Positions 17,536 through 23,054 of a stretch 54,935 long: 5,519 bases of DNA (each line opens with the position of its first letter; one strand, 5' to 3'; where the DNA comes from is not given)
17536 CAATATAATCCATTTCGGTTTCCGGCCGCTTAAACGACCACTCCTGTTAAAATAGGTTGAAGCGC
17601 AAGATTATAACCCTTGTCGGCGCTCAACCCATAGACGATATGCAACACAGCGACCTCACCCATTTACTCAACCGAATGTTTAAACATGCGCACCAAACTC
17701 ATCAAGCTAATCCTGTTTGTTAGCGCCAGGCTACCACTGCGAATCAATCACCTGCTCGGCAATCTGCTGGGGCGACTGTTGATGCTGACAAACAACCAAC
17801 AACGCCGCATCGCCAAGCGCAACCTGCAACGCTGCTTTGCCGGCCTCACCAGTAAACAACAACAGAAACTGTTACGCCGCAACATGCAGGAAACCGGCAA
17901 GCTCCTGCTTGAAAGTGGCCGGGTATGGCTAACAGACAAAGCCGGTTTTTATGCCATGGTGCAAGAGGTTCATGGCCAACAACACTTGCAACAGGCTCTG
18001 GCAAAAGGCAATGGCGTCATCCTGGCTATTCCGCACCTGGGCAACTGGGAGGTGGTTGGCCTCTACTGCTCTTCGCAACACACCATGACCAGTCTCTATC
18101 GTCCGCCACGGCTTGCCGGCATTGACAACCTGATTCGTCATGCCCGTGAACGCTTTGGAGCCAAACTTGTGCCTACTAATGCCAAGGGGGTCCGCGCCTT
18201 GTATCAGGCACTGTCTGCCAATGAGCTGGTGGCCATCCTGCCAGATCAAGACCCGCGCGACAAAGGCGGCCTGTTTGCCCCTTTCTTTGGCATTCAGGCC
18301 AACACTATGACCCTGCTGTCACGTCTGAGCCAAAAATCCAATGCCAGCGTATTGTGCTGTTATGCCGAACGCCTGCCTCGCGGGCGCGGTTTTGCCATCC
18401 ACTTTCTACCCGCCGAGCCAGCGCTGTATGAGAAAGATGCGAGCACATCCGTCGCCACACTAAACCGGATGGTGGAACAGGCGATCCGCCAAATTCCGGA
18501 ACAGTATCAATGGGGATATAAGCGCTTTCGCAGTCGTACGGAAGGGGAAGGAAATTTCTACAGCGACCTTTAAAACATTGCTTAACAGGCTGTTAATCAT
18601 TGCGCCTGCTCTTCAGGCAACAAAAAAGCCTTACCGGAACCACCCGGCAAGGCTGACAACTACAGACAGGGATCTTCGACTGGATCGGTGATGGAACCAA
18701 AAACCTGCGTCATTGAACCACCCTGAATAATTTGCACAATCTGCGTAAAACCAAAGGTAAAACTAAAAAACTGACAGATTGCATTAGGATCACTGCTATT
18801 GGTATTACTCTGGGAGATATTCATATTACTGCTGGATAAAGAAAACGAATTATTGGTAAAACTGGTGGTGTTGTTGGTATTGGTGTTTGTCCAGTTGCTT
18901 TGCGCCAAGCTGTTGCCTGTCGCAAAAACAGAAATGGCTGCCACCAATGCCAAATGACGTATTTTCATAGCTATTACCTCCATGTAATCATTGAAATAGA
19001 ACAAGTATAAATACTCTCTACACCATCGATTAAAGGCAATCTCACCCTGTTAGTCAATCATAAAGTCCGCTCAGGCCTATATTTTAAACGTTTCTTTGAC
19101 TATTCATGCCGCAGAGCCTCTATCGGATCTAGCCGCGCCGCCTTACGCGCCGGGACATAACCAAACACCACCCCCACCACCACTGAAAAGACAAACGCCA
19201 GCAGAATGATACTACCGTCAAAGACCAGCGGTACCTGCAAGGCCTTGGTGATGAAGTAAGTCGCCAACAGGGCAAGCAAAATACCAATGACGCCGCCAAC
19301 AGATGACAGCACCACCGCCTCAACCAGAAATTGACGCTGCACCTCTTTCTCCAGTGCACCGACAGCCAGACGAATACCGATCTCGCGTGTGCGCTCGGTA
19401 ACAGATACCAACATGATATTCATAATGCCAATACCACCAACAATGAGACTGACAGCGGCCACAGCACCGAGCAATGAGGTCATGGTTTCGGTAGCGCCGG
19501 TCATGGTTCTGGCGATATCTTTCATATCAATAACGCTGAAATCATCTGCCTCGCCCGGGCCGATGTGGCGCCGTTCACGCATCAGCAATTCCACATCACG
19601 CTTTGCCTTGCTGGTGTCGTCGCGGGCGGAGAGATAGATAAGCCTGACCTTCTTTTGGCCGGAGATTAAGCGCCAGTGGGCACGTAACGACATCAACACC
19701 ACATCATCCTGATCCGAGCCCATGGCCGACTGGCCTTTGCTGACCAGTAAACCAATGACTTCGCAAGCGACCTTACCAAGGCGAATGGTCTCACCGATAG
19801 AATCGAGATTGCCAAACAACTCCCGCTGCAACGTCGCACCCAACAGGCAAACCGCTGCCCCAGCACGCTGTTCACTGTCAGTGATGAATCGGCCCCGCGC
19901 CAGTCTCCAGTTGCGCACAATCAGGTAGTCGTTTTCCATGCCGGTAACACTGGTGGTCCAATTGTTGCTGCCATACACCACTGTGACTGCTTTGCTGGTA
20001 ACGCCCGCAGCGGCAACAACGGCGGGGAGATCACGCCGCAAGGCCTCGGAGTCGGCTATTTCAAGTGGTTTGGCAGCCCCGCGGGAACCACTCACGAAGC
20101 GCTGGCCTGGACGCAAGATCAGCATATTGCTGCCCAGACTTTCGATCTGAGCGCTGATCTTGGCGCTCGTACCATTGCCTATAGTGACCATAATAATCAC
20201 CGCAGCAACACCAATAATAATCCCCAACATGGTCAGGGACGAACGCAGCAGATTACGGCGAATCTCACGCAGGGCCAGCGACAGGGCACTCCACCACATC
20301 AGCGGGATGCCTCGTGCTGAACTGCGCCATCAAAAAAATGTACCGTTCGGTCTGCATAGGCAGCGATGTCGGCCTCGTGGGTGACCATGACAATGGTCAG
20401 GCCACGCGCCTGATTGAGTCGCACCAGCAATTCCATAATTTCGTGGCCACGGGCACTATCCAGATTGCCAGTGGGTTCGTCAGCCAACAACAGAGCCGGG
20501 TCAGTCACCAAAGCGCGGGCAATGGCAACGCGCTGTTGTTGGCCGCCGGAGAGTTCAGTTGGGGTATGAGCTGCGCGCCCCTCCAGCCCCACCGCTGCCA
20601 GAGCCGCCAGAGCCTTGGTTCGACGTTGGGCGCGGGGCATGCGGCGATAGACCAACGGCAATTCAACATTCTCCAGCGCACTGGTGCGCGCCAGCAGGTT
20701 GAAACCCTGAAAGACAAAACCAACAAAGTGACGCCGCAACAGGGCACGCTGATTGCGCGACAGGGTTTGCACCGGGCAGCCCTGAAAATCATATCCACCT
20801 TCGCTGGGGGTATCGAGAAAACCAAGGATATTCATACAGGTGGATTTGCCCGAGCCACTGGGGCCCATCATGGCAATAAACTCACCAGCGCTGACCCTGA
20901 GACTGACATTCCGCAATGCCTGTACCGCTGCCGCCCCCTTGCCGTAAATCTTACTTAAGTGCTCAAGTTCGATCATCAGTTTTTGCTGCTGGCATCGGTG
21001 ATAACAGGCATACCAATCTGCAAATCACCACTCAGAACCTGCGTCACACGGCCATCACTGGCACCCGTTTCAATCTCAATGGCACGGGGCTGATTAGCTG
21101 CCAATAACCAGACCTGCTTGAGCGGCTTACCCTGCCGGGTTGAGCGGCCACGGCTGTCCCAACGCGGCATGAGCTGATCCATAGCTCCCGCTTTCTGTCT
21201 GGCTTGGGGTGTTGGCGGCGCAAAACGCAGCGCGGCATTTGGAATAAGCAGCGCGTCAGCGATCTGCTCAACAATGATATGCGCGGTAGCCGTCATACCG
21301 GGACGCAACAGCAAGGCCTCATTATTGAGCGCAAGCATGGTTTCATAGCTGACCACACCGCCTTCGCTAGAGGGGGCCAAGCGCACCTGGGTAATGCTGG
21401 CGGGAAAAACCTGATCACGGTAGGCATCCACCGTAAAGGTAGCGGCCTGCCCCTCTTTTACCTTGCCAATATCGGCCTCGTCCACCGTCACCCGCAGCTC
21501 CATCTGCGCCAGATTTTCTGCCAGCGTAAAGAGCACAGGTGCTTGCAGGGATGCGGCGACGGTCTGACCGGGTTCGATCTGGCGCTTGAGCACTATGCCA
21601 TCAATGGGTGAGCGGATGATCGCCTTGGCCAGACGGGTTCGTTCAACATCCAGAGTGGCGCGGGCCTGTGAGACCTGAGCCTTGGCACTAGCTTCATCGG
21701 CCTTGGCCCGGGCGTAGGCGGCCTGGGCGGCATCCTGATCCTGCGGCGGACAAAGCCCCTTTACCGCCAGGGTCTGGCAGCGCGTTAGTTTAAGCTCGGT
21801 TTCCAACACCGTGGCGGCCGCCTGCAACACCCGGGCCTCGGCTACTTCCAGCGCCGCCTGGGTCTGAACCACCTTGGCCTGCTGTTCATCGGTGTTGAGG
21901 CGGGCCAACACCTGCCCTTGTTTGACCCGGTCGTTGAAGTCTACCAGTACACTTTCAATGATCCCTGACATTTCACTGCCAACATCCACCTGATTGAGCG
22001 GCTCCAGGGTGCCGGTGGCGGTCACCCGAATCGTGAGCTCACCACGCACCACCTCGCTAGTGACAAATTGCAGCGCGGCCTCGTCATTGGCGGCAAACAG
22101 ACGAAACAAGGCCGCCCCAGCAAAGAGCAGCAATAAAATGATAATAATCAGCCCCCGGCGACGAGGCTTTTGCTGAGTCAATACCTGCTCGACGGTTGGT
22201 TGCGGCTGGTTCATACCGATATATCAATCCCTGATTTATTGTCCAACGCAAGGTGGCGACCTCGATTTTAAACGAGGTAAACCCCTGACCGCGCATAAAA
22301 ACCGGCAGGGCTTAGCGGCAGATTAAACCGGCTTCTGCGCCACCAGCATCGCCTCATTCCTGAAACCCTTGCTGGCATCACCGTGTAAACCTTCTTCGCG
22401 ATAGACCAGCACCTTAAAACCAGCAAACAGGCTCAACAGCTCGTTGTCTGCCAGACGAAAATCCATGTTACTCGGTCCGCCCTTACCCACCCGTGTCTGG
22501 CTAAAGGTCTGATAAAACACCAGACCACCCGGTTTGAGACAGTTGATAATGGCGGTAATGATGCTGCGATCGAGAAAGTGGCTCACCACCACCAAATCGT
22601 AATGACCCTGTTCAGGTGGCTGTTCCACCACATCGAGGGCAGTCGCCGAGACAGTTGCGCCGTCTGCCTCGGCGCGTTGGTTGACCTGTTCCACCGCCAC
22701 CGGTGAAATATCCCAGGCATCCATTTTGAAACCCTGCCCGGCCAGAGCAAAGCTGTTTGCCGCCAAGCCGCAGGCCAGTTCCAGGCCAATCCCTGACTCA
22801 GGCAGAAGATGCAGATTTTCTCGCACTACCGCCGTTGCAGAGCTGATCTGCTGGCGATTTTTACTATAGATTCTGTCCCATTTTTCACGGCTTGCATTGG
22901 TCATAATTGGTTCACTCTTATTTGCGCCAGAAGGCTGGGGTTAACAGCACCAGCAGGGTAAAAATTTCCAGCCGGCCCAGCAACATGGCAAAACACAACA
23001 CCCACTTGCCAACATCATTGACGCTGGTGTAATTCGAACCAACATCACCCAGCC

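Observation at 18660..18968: Secreted Asn/Ser/Thr-rich orphan with a disulfide loop: candidate functional amyloid or surface fibre subunit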

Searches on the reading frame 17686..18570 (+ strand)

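Call 4: search_protein_families(library=pfam, proteins=[window:17686-18570:+], max_evalue=0.1)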
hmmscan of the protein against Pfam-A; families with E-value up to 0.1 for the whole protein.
window:17686-18570:+ (295 aa): 1 family
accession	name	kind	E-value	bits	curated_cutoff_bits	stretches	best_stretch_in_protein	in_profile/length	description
PF03279.18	Lip_A_acyltrans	-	1.2e-55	189.3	22.3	1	8-282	21-294/295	Bacterial lipid A biosynthesis acyltransferase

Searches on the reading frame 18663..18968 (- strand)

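Call 4: search_protein_families(library=pfam, proteins=[window:18663-18968:-], max_evalue=0.1)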
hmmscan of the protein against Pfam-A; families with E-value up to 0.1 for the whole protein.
window:18663-18968:- (102 aa): 1 family
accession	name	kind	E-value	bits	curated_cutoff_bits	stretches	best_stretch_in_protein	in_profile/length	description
PF21827.1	New_glue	-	0.056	13.6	31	1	1-50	1-50/94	New glue protein family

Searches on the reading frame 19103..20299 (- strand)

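Call 4: search_protein_families(library=pfam, proteins=[window:19103-20299:-], max_evalue=0.1)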
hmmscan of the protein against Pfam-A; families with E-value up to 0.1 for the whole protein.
window:19103-20299:- (399 aa): 2 families
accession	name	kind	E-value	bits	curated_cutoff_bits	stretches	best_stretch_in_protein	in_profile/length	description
PF12704.14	MacB_PCD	-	1.1e-48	166.7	27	1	20-231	1-197/207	MacB-like periplasmic core domain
PF02687.27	FtsX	-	2.5e-21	76.4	25.5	1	279-392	2-120/120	FtsX-like permease C-terminal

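Call 6: search_protein_families(library=ncbifam, proteins=[window:19103-20299:-], max_evalue=0.1)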
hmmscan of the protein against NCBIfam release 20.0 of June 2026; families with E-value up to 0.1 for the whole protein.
window:19103-20299:- (399 aa): 8 families
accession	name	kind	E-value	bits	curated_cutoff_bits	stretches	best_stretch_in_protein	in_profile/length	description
NF007826.0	PRK10535.1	equivalog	3e-77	260.4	966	1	4-399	256-648/648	macrolide ABC transporter ATP-binding protein/permease MacB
TIGR03434.1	ADOP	subfamily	7.4e-40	136.8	622.3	1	110-399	521-803/803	ADOP family duplicated permease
TIGR02212.1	lolCE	equivalog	1.3e-10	40.8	362.45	1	20-399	24-411/411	lipoprotein-releasing ABC transporter permease subunit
NF038346.1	FtsX_actino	exception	1.3e-08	34.6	250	1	255-384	161-298/308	permease-like cell division protein FtsX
TIGR00439.2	FtsX_Gneg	equivalog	8.2e-06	25.2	255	1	252-378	152-272/292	permease-like cell division protein FtsX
TIGR01185.1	devC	equivalog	0.00011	21.3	290.35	1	263-393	247-377/380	ABC transporter permease DevC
NF038347.1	FtsX_Gpos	exception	0.00048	19.6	225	1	264-363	158-257/296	permease-like cell division protein FtsX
NF008076.0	PRK10814.1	exception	0.0018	17.3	473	0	19-103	26-99/399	lipoprotein-releasing ABC transporter permease subunit LolC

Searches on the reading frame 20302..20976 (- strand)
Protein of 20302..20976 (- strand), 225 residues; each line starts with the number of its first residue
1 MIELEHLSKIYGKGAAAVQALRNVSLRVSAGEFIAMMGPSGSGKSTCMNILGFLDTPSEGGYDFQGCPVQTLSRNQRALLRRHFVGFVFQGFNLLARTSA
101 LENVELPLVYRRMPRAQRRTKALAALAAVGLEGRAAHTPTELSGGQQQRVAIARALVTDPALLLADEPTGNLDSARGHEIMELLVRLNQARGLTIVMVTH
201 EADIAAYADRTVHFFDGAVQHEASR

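Call 4: search_protein_families(library=pfam, proteins=[window:20302-20976:-], max_evalue=0.1)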
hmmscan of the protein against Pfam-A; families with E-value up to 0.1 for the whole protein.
window:20302-20976:- (225 aa): 9 families
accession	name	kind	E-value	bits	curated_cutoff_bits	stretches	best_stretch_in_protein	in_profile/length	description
PF00005.33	ABC_tran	-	5.9e-31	108.3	25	1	21-169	1-136/137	ABC transporter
PF13304.12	AAA_21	-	7.7e-08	33.2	27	1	132-201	228-299/304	AAA domain, putative AbiEii toxin, Type IV TA system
PF02463.25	SMC_N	-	0.00031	20.7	40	0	139-215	134-212/220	RecF/RecN/SMC N terminal domain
PF13401.12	AAA_22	-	0.0045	17.7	27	1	32-198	6-121/130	AAA domain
PF13191.12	AAA_16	-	0.01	16.8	32.6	1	18-127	9-104/167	AAA ATPase domain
PF13555.12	AAA_29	-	0.012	15.8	27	1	25-48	16-39/61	P-loop containing region of AAA domain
PF03193.22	RsgA_GTPase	-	0.034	14.4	30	1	30-51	105-126/174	RsgA GTPase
PF20703.3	nSTAND1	-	0.058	13.4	27.1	0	21-46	23-48/379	Novel STAND NTPase 1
PF14097.11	SpoVAE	-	0.075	13.2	27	0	135-204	31-97/180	Stage V sporulation protein AE1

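Call 6: search_protein_families(library=ncbifam, proteins=[window:20302-20976:-], max_evalue=0.1)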
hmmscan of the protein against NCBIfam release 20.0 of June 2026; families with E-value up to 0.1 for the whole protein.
window:20302-20976:- (225 aa): 194 families (the best 25 are shown)
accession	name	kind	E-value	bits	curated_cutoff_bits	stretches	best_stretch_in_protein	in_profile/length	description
NF038007.1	ABC_ATP_DarD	equivalog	3.7e-72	242.3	375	1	1-218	1-217/218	darobactin export ABC transporter ATP-binding protein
NF007826.0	PRK10535.1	equivalog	6.3e-68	229.6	966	1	2-223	5-225/648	macrolide ABC transporter ATP-binding protein/permease MacB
TIGR02211.1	LolD_lipo_ex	equivalog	7.9e-65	218.4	307.75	1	1-219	1-219/221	lipoprotein-releasing ABC transporter ATP-binding protein LolD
NF008639.0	PRK11629.1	equivalog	1.5e-63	214.3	360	1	3-223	8-228/234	lipoprotein-releasing ABC transporter ATP-binding protein LolD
NF007879.0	PRK10584.1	equivalog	3.7e-62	210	336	1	2-223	7-228/228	putative ABC transporter ATP-binding protein YbbA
TIGR02673.1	FtsE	equivalog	1e-60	205.1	264.85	1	1-213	1-209/214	cell division ATP-binding protein FtsE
TIGR02982.1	heterocyst_DevA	subfamily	2.9e-59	200.3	295.8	1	2-219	2-219/220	ABC exporter ATP-binding subunit, DevA family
TIGR03608.1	L_ocin_972_ABC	subfamily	1.8e-58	197.4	254.85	1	5-213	2-205/206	putative bacteriocin export ABC transporter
TIGR02315.1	ABC_phnC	equivalog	2.6e-51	174.4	266.1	1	1-222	1-227/243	phosphonate ABC transporter ATP-binding protein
TIGR02314.1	ABC_MetN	equivalog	3.4e-50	171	499.7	1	1-206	1-205/343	methionine ABC transporter ATP-binding protein MetN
NF040933.2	ABC_arch_GlcV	equivalog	2.6e-48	164.7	450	1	2-220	3-221/357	glucose ABC transporter ATP-binding protein GlcV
NF007027.0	PRK09493.1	equivalog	6.4e-48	163.2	379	1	1-216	1-210/240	glutamine ABC transporter ATP-binding protein GlnQ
TIGR03265.1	PhnT2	equivalog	6.7e-45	153.8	457.7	1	5-220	8-214/353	putative 2-aminoethylphosphonate ABC transporter ATP-binding protein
NF008428.0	PRK11264.1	equivalog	9.2e-45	152.8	406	1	2-218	4-221/250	L-cystine ABC transporter ATP-binding protein TcyN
TIGR01186.1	proV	subfamily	1.3e-44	152.9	326.6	1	18-219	6-208/363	betaine/proline/choline family ABC transporter ATP-binding protein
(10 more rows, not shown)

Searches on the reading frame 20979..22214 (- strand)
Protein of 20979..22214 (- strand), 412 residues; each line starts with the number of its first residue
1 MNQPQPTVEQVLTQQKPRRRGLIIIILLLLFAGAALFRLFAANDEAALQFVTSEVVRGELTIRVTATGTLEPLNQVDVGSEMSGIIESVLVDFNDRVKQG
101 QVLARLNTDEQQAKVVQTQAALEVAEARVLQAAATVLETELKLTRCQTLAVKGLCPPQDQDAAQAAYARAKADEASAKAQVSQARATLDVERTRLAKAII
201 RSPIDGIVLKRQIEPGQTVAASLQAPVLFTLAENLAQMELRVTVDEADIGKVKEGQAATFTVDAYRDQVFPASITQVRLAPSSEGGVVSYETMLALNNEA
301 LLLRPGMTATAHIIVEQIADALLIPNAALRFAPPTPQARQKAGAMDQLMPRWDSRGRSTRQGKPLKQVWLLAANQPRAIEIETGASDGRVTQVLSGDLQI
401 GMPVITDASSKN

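Call 4: search_protein_families(library=pfam, proteins=[window:20979-22214:-], max_evalue=0.1)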
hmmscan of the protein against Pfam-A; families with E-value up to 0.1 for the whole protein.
window:20979-22214:- (412 aa): 4 families
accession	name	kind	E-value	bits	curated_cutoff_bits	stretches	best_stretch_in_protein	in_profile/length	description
PF16576.10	HlyD_D23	-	1.2e-16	61.1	30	1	62-309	6-214/214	Barrel-sandwich domain of CusB or HlyD membrane-fusion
PF13437.12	HlyD_3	-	2.2e-13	51.3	22.2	1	200-306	2-106/106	HlyD family secretion protein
PF13533.13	Biotin_lipoyl_2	-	3.2e-05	24.1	29.8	1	83-107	8-32/32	Biotin-lipoyl like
PF00364.28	Biotin_lipoyl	-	0.0023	18.2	22.1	1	75-106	42-73/73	Biotin-requiring enzyme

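Call 6: search_protein_families(library=ncbifam, proteins=[window:20979-22214:-], max_evalue=0.1)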
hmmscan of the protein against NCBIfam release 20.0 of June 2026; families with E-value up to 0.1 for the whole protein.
window:20979-22214:- (412 aa): 29 families (the best 25 are shown)
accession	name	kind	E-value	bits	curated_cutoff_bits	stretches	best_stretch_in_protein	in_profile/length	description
NF008606.0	PRK11578.1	equivalog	6.8e-48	163.7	342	1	15-329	4-314/371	macrolide transporter subunit MacA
TIGR01730.1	RND_mfp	subfamily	1.8e-42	145.4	94.9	1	54-330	5-261/322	efflux RND transporter periplasmic adaptor subunit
TIGR00999.1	8a0102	subfamily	5.3e-22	78.2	319.3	1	95-329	2-218/271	CzcB/NccB family metal efflux transporter periplasmic adaptor subunit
TIGR02971.1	heterocyst_DevB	subfamily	1.7e-18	67.1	129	2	163-268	170-270/327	ABC exporter membrane fusion protein, DevB family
TIGR00998.1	8a0101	subfamily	3.1e-18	65.8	390.8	3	176-280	183-284/334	EmrA/EmrK family multidrug efflux transporter periplasmic adaptor subunit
TIGR01843.1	type_I_hlyD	subfamily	1.2e-16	60.7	208.65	2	162-315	235-398/422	HlyD family type I secretion periplasmic adaptor subunit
NF007785.0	PRK10476.1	equivalog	3.5e-16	59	376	2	164-270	175-277/347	multidrug transporter subunit MdtN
NF002939.0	PRK03598.1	equivalog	5.3e-15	55.4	393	2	167-276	174-279/332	secretion protein HlyD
NF007132.1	PRK09578.1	equivalog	6.6e-12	44.9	512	1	17-221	7-197/396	MexX/AxyX family multidrug efflux RND transporter periplasmic adaptor subunit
NF045904.1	RND-peri-MexE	equivalog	9e-10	38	714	1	19-222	9-196/390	multidrug efflux RND transporter periplasmic adaptor subunit MexE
NF008589.1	PRK11556.1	equivalog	1e-09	37.8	391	1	63-331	72-328/392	MdtA/MuxA family multidrug efflux RND transporter periplasmic adaptor subunit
NF007850.1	PRK10559.1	equivalog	3.1e-09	36.4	400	1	76-228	41-178/303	p-hydroxybenzoic acid efflux pump subunit AaeA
TIGR03794.1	NHLM_micro_HlyD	equivalog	6.3e-09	35.2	156.2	2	57-123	39-106/421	NHLP bacteriocin system secretion protein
NF011715.0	PRK15136.1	equivalog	3e-08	32.7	563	2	179-269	197-283/390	multidrug efflux MFS transporter periplasmic adaptor subunit EmrA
NF000272.2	OqxA_adapt_sub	exception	9.2e-07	28.1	835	1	53-234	45-212/391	multidrug efflux RND transporter periplasmic adaptor subunit OqxA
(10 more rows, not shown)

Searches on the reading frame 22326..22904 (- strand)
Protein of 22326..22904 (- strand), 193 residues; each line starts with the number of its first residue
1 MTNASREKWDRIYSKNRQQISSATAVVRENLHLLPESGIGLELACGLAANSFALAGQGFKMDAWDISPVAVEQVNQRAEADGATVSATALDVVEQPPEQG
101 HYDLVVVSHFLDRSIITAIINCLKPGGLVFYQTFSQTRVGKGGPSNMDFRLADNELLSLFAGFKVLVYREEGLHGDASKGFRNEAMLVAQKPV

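Call 4: search_protein_families(library=pfam, proteins=[window:22326-22904:-], max_evalue=0.1)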
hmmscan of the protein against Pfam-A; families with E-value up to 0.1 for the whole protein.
window:22326-22904:- (193 aa): 9 families
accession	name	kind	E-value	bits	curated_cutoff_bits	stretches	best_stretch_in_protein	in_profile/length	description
PF13649.12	Methyltransf_25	-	2.8e-11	44.4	27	1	41-127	2-97/97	Methyltransferase domain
PF03848.20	TehB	-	8.6e-10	38.8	20.4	1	19-174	14-176/193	Tellurite resistance protein TehB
PF13489.12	Methyltransf_23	-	9.9e-09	35.6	27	1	25-140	11-126/164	Methyltransferase domain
PF08242.18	Methyltransf_12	-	4.7e-08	34.1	30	1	41-128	1-97/98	Methyltransferase domain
PF08241.18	Methyltransf_11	-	4.1e-07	31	21.2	1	41-130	1-94/95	Methyltransferase domain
PF13847.12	Methyltransf_31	-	2.7e-05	24.3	27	1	41-135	8-113/145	Methyltransferase domain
PF05175.20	MTS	-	0.0039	17.3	23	1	18-106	14-103/170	Methyltransferase small domain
PF05724.17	TPMT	-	0.004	17.3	26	1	44-80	45-81/218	Thiopurine S-methyltransferase (TPMT)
PF01209.24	Ubie_methyltran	-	0.012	15.4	20.1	1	41-138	52-158/233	ubiE/COQ5 methyltransferase family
